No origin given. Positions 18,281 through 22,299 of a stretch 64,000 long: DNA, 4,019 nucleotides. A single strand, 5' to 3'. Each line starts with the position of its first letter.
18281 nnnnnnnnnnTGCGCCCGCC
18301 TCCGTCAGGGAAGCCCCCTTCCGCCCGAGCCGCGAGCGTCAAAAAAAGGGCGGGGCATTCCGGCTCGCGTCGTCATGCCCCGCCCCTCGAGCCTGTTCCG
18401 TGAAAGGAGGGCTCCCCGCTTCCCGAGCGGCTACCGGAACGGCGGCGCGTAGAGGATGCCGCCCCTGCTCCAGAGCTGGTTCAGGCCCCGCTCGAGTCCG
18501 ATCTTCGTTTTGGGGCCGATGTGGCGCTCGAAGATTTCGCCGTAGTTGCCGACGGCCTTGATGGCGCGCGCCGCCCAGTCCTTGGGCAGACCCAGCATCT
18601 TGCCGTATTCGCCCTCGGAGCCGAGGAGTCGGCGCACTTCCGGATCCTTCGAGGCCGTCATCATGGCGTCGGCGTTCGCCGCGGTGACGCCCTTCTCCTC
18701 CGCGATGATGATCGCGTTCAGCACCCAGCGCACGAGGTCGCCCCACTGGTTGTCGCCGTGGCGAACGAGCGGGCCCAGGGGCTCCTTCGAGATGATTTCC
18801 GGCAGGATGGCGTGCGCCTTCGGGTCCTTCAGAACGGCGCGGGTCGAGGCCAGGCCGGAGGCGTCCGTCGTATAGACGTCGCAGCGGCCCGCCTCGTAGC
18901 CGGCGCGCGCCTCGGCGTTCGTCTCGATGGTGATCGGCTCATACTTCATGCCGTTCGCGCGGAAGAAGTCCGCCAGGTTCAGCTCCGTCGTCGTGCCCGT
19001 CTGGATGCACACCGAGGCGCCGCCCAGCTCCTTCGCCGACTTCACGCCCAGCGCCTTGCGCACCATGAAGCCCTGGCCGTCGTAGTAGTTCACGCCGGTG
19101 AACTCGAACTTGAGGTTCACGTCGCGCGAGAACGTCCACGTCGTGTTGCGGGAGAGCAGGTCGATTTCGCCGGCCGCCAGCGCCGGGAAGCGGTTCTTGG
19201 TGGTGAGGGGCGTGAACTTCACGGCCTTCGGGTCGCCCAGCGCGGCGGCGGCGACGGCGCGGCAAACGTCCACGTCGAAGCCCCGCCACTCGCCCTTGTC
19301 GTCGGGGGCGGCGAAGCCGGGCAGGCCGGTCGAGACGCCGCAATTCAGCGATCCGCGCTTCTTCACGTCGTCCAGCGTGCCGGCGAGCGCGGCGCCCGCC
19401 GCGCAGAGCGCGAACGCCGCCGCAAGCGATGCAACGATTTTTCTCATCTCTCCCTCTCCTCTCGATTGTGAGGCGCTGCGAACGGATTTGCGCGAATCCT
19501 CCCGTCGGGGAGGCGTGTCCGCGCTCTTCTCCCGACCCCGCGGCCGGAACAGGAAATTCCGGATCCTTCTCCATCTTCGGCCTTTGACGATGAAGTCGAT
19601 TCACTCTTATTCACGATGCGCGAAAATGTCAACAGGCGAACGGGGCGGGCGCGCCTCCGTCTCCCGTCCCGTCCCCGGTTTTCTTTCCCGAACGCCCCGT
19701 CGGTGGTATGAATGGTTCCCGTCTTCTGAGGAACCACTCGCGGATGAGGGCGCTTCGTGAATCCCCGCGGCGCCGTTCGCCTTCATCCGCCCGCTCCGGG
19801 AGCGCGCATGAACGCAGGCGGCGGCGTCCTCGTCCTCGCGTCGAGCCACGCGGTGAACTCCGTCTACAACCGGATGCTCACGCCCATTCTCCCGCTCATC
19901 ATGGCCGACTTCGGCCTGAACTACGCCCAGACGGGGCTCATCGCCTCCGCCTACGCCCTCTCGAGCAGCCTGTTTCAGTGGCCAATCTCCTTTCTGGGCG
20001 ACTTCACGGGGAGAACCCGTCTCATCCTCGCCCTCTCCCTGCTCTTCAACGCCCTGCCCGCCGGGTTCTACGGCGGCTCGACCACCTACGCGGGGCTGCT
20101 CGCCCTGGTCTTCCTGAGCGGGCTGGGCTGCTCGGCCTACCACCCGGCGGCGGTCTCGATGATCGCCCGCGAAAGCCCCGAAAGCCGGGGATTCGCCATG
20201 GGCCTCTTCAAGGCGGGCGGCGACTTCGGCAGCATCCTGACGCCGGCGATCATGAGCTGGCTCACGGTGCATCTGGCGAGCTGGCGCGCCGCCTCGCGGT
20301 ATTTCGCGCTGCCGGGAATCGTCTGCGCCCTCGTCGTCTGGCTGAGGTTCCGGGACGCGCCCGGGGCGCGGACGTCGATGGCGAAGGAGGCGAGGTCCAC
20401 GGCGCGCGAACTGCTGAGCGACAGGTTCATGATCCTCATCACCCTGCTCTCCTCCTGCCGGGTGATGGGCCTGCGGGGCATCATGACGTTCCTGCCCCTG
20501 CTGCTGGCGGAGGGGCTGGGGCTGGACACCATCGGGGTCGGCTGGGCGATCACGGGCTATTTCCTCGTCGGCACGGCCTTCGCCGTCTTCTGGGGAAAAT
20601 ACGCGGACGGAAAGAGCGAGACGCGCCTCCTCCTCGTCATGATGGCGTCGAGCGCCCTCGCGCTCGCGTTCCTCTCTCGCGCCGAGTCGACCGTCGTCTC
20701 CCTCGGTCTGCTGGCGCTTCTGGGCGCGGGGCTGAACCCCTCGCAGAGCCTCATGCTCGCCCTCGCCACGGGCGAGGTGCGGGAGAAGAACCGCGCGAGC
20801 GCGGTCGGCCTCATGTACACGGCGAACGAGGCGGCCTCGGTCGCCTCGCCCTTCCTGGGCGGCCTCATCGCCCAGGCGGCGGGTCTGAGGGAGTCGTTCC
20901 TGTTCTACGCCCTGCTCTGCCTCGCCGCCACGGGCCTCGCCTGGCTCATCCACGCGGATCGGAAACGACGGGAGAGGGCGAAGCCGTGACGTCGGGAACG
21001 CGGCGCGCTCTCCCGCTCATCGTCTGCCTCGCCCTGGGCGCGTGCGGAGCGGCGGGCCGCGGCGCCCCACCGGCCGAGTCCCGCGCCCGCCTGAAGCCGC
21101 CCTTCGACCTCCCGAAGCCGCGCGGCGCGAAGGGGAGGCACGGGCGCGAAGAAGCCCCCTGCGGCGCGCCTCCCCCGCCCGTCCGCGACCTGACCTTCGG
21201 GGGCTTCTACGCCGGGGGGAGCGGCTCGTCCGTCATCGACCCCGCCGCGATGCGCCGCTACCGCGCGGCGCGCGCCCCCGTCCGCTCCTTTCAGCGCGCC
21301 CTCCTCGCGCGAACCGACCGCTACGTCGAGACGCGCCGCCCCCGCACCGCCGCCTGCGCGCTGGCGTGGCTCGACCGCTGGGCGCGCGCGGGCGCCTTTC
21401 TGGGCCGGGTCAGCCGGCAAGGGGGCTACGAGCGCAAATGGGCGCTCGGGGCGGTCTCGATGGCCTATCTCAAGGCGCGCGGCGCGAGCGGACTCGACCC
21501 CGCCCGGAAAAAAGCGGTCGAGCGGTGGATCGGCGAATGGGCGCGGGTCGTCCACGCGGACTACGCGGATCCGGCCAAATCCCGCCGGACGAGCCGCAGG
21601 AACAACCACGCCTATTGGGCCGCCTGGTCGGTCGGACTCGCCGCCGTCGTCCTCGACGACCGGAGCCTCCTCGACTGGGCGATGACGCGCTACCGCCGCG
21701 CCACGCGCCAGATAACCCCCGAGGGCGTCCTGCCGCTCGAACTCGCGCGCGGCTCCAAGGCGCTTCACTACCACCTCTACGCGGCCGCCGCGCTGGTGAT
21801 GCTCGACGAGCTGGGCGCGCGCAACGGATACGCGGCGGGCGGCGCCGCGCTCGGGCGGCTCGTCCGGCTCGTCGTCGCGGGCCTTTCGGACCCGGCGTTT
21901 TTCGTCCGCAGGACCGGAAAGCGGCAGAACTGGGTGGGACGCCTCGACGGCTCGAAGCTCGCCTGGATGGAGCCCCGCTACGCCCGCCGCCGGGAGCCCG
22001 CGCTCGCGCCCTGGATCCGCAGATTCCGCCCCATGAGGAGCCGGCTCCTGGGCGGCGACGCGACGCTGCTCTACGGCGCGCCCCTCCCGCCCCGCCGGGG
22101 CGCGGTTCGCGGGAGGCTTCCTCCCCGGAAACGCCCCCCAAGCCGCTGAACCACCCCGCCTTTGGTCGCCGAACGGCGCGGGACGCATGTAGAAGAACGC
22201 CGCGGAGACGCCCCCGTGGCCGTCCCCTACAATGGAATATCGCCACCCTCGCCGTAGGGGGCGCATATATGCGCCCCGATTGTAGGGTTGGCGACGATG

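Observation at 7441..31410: A ~24-kb accessory segment bracketed by ~0.7-kb inverted repeats that abut two outward-facing autotransporter paralogues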

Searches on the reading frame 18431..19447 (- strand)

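Call 11: search_protein_families(library=pfam, proteins=[window:18431-19447:-], max_evalue=0.001)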
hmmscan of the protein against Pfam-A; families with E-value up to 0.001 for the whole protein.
window:18431-19447:- (338 aa): 2 families
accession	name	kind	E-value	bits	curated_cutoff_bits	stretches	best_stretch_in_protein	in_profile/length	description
PF00497.25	SBP_bac_3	-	2.7e-15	56.7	26.4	1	34-246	1-116/132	Bacterial extracellular solute-binding proteins, family 3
PF09084.16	NMT1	-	0.00015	22.2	20.5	0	125-193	75-145/216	NMT1/THI5 like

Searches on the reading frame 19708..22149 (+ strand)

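Call 11: search_protein_families(library=pfam, proteins=[window:19708-22149:+], max_evalue=0.001)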
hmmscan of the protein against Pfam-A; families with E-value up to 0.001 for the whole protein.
window:19708-22149:+ (813 aa): 1 family
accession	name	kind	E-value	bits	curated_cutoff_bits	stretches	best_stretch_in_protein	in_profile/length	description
PF05426.18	Alginate_lyase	-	1.4e-42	146.6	22.2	1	505-732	11-275/275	Alginate lyase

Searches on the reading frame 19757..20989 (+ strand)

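Call 100: search_protein_families(library=pfam, proteins=[window:19757-20989:+], max_evalue=0.001)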
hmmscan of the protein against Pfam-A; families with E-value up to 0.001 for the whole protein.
window:19757-20989:+ (410 aa): 2 families
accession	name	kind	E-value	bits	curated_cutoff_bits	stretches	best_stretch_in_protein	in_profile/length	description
PF07690.21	MFS_1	-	7.3e-55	186.7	33.4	2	28-257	2-235/347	Major Facilitator Superfamily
PF03137.26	OATP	-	1.9e-05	23.6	25.8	0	27-96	6-81/545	Organic Anion Transporter Polypeptide (OATP) family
